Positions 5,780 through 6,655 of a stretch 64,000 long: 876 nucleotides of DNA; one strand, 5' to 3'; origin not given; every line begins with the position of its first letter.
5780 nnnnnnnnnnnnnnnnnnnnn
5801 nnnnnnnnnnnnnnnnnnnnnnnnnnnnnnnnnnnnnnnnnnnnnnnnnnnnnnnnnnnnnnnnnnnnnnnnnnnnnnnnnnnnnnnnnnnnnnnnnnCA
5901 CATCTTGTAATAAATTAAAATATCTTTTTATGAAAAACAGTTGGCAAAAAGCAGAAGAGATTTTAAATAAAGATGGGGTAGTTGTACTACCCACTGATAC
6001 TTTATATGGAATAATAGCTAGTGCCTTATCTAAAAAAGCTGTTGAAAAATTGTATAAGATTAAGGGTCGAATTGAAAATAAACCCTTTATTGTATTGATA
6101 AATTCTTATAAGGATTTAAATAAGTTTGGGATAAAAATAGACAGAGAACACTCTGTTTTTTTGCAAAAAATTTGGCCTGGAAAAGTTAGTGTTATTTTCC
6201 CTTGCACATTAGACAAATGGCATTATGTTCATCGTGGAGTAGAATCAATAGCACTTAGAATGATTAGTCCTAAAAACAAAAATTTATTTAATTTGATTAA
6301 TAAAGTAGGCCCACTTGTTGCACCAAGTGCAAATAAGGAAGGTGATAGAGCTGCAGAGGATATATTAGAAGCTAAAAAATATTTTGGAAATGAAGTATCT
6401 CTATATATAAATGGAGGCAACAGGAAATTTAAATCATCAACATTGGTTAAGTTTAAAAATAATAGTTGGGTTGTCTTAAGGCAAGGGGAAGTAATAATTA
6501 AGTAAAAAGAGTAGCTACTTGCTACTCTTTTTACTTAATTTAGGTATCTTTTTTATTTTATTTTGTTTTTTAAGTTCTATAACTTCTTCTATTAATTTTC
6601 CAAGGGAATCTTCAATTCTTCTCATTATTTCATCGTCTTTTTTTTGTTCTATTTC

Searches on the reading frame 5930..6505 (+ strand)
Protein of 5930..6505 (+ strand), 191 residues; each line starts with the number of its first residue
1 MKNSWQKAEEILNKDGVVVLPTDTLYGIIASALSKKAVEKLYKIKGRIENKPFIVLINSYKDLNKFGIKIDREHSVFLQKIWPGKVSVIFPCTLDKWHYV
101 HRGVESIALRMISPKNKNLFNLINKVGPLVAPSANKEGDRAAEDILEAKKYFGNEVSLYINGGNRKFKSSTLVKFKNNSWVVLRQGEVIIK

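Call 3: search_protein_families(library=pfam, proteins=[window:5930-6505:+], max_evalue=1)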
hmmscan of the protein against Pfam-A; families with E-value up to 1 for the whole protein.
window:5930-6505:+ (191 aa): 2 families
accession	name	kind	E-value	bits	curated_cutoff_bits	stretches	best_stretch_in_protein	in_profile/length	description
PF01300.24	Sua5_yciO_yrdC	-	4.9e-40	137.3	25.1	1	10-186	1-178/178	Telomere recombination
PF20467.3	MmeI_C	-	0.25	12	27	0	36-65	50-80/83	MmeI, C-terminal domain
